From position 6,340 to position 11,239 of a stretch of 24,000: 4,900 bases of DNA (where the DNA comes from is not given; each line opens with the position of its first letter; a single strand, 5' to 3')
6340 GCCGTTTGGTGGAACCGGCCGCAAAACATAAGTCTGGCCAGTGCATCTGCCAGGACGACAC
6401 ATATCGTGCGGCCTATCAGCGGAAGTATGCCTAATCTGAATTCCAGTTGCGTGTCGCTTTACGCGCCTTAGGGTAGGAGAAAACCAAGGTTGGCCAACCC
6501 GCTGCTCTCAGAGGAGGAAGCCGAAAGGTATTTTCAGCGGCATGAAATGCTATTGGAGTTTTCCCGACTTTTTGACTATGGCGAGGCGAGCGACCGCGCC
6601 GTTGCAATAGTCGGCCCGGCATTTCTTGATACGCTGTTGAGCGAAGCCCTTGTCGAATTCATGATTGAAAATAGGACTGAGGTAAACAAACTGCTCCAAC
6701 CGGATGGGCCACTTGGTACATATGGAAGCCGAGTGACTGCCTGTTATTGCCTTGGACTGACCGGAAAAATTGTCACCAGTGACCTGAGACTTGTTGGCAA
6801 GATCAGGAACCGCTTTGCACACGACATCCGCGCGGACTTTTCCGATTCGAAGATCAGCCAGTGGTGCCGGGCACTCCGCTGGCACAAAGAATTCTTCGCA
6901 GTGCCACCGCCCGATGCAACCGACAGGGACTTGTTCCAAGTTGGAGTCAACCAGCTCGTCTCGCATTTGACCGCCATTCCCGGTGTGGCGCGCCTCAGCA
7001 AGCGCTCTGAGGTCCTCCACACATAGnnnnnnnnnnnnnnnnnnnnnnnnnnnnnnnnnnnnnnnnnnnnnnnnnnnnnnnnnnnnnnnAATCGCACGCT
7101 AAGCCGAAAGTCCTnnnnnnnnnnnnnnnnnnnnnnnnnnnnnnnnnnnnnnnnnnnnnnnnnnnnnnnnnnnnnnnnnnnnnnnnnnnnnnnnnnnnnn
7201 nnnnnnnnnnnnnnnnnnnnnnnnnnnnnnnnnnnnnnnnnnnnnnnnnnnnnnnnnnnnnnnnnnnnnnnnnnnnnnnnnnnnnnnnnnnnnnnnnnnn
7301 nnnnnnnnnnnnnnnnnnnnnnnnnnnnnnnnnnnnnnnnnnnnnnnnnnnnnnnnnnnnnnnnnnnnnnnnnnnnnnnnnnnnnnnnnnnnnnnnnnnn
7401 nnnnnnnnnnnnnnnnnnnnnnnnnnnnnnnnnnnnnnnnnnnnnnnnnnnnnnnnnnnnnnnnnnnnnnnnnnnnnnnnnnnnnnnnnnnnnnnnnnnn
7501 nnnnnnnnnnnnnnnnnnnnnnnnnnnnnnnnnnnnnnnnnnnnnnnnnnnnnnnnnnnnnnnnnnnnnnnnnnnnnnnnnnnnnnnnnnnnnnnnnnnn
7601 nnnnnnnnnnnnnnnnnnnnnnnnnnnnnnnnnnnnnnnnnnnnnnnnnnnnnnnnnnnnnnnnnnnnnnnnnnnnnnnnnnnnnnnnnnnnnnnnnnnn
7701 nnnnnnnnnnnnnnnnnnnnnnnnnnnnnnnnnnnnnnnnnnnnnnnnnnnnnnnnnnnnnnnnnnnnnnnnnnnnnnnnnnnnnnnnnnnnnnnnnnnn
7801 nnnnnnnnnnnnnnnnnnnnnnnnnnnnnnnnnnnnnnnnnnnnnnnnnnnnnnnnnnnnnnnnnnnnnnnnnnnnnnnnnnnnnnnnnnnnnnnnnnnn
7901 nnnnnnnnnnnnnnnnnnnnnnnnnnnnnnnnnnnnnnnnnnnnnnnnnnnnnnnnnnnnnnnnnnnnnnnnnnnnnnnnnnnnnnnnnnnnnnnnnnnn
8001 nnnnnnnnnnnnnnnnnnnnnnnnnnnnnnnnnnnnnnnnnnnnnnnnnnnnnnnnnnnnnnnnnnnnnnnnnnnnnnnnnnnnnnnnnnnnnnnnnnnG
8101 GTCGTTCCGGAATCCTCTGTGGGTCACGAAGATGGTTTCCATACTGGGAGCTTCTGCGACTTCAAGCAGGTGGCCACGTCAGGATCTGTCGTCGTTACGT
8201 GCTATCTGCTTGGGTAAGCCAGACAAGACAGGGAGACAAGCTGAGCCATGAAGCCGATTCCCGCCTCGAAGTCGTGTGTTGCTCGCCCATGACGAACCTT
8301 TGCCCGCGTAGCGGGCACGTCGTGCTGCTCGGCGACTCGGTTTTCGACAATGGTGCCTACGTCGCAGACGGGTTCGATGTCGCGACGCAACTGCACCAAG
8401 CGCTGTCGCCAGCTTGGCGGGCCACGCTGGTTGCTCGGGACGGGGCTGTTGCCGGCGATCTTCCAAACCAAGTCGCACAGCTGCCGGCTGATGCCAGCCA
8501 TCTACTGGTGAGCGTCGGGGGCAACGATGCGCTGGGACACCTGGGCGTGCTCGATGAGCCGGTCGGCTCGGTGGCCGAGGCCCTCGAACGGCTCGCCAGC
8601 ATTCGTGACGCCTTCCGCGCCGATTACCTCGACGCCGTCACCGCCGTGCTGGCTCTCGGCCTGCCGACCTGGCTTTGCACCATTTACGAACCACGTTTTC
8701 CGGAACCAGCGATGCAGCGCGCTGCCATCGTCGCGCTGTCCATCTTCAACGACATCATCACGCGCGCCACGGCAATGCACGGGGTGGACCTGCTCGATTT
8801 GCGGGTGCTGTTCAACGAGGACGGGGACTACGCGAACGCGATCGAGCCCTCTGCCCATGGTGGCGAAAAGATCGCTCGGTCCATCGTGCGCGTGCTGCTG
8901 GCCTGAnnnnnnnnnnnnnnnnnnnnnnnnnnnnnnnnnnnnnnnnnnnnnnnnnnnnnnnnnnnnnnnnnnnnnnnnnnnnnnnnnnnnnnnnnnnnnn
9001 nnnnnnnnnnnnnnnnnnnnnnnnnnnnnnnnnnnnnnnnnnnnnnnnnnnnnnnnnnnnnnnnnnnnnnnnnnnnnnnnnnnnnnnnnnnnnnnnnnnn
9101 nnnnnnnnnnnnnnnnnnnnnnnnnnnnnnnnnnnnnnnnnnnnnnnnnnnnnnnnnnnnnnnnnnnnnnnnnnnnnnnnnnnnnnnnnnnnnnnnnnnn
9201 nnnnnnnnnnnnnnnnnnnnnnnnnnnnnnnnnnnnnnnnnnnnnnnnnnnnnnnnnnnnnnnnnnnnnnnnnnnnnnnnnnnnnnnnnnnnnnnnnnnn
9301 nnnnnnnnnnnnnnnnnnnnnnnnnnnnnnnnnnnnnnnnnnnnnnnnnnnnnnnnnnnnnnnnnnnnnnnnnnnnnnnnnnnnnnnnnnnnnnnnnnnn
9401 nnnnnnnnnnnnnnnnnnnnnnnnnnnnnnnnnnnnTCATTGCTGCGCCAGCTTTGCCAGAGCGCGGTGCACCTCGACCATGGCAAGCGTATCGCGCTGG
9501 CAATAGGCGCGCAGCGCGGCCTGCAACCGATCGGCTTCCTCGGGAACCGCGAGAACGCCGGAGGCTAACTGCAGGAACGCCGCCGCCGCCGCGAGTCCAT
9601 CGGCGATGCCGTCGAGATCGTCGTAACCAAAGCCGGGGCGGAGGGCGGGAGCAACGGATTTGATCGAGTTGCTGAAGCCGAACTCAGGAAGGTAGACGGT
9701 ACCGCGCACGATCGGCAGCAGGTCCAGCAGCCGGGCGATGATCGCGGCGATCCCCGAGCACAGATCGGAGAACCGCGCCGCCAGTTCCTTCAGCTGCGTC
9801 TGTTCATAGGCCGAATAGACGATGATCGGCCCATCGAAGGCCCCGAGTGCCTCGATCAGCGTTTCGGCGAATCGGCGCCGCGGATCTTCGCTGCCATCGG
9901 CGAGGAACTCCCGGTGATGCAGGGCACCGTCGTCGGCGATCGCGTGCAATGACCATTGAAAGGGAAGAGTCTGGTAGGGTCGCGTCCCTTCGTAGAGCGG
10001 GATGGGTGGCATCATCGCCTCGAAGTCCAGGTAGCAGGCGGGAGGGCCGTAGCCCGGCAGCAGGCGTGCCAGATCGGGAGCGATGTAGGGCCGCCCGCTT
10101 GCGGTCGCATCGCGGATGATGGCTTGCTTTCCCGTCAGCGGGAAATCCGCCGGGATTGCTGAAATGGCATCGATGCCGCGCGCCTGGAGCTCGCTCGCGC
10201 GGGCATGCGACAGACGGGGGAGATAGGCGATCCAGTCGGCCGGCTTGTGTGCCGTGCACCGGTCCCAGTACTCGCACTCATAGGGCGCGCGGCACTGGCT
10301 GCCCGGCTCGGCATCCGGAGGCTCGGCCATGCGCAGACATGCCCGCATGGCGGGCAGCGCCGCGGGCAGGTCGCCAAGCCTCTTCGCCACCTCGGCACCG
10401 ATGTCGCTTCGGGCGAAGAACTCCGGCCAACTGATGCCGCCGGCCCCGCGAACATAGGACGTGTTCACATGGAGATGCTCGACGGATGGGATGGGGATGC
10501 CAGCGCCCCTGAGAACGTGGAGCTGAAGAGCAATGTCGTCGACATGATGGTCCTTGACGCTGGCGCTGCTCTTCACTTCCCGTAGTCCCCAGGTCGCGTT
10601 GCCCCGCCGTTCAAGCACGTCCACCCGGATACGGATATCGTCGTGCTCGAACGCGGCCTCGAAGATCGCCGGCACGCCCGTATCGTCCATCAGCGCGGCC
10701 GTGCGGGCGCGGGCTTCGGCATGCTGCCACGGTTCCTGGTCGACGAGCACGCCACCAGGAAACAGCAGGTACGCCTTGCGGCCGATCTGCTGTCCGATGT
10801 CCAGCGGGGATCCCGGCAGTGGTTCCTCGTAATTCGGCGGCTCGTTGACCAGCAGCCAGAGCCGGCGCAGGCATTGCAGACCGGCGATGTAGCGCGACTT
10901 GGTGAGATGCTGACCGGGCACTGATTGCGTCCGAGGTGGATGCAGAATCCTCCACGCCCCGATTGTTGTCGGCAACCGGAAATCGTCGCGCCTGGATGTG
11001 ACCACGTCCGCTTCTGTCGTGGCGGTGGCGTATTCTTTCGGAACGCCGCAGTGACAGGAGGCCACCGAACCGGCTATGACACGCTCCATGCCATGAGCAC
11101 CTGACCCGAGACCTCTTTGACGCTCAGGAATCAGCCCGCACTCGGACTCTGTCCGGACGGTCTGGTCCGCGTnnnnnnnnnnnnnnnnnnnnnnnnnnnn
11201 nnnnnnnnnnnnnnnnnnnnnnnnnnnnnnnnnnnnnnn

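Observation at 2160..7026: WYL-controlled bacterial ubiquitin-like conjugation (Bil-type) operon with a fifth, HEPN gene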

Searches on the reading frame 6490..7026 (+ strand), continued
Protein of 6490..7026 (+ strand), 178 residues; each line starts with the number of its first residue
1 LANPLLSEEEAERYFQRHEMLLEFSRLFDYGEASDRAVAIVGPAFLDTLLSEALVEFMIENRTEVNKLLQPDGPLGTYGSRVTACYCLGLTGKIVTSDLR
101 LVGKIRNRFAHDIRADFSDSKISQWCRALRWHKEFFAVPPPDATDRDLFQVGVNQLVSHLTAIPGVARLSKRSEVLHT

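Call 74: search_dna_similar(query=window:6490-7026:+, collection=plasmids, mode=protein, max_rows=15)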
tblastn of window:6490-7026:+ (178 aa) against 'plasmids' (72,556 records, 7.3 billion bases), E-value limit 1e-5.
Records with a match: 5; places in all: 5; records where one place covers at least 80% of the query: 1.
Best place of each record, by identity: <60% 5.
By first word of the organism name: Priestia 1; Azospirillum 1; Pseudomonas 1; Klebsiella 1; Acinetobacter 1.
By predicted mobility (MOB-suite, as given by PLSDB): non-mobilizable 4; mobilizable 1.
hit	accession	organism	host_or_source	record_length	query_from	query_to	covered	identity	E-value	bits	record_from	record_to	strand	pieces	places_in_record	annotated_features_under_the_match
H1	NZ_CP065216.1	Priestia megaterium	mulberry,cell culture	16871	34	154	68%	32.6%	2e-8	60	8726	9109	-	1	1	hypothetical protein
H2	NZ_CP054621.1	Azospirillum oryzae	cell culture,soil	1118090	26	177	85%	25.8%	5e-6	53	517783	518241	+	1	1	record has no annotation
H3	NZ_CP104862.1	Pseudomonas fragi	pure culture,soil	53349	35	146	63%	32.5%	2e-6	54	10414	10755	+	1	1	MltR family transcriptional regulator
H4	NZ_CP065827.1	Klebsiella pneumoniae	Homo sapiens,urine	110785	34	155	69%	27.2%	3e-9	62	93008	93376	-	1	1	MltR family transcriptional regulator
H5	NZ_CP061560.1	Acinetobacter seifertii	Homo sapiens,blood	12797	27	111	48%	30.6%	5e-6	53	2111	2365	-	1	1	transcriptional regulator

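Call 75: search_dna_similar(query=window:6490-7026:+, collection=phages, mode=protein, max_rows=10)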
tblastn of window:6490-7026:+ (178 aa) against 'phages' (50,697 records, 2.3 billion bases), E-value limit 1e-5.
Records with a match: 5; places in all: 5; records where one place covers at least 80% of the query: 0.
Best place of each record, by identity: <60% 5.
By first word of the organism name: Burkholderia 2; Agrobacterium 2; Bacteriophage 1.
By host as written in the record: Burkholderia pyrrocinia strain LMG 21824 2; Agrobacterium tumefaciens C58 2; - 1.
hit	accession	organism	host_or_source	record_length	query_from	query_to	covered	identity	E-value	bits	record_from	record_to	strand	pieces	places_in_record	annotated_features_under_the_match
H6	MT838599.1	Bacteriophage sp.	human fecal samples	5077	34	135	57%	33.6%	3e-7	55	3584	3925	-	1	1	record has no annotation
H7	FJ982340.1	Burkholderia phage KS9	Burkholderia pyrrocinia strain LMG 21824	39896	34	136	58%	27.9%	6e-6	51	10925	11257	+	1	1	hypothetical protein gp48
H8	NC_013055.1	Burkholderia phage KS9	Burkholderia pyrrocinia strain LMG 21824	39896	34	136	58%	27.9%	6e-6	51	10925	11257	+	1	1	hypothetical protein gp48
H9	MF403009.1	Agrobacterium phage Atu_ph08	Agrobacterium tumefaciens C58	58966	18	111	53%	29.5%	1e-6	53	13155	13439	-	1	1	hypothetical protein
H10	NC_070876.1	Agrobacterium phage Atu_ph08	Agrobacterium tumefaciens C58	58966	18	111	53%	29.5%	1e-6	53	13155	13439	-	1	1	hypothetical protein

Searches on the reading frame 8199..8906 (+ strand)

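Call 3: search_protein_families(library=pfam, proteins=[window:8199-8906:+], max_evalue=0.01)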
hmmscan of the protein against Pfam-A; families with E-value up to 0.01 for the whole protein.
window:8199-8906:+ (235 aa): 2 families
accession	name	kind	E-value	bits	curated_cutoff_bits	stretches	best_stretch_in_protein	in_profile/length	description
PF13472.12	Lipase_GDSL_2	-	1.5e-06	29.3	32.9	1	44-214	2-163/178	GDSL-like Lipase/Acylhydrolase family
PF00657.28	Lipase_GDSL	-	0.00018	22.2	23.6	1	41-203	1-175/208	GDSL-like Lipase/Acylhydrolase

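Call 4: search_protein_families(library=padloc, proteins=[window:8199-8906:+], max_evalue=0.01)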
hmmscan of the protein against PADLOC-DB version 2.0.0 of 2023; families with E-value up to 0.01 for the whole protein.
window:8199-8906:+ (235 aa): 0 families

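Call 8: search_protein_families(library=ncbifam, proteins=[window:8199-8906:+], max_evalue=0.01)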
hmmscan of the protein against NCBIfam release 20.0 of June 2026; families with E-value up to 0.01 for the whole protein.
window:8199-8906:+ (235 aa): 0 families

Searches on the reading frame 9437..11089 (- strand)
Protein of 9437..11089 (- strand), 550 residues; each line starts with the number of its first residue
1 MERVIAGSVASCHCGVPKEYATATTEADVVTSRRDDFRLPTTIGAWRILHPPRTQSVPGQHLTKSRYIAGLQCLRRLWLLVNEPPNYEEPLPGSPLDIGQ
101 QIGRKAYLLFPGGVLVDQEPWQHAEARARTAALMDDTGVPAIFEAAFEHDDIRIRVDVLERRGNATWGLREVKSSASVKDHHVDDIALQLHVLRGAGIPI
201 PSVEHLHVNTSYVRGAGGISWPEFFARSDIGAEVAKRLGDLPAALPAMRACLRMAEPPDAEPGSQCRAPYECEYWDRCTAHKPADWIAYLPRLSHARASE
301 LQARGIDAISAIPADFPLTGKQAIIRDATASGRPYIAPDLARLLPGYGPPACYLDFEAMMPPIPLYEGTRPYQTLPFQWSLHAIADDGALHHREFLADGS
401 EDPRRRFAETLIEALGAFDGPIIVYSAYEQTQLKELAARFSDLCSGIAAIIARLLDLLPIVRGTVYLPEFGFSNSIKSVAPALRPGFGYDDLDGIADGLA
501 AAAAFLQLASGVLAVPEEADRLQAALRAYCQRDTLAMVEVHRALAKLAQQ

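Call 3: search_protein_families(library=pfam, proteins=[window:9437-11089:-], max_evalue=0.01)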
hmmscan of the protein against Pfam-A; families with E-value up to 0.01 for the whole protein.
window:9437-11089:- (550 aa): 1 family
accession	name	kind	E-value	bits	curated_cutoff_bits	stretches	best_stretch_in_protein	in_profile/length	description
PF11074.14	DUF2779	-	5.5e-33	114.4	23.3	1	352-473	1-124/126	Domain of unknown function(DUF2779)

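Call 4: search_protein_families(library=padloc, proteins=[window:9437-11089:-], max_evalue=0.01)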
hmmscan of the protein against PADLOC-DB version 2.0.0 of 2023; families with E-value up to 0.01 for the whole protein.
window:9437-11089:- (550 aa): 1 family
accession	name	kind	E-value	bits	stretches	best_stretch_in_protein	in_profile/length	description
PDLC01447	Cas4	-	0.00053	18.5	1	117-279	30-158/161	"CAS-I,CAS-II,CAS-III,CAS-IV,CAS-V,CAS-VI; acquisition_associated"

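Call 8: search_protein_families(library=ncbifam, proteins=[window:9437-11089:-], max_evalue=0.01)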
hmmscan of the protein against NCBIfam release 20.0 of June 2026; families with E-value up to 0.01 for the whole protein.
window:9437-11089:- (550 aa): 2 families
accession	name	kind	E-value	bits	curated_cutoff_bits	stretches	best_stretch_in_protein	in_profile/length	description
TIGR03491.1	TIGR03491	subfamily_domain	2.9e-08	33.1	97.45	1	419-485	349-413/462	TM0106 family RecB-like putative nuclease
NF045869.1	UU173_fam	subfamily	0.0031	16.5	225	0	352-381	414-443/650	UU173 family protein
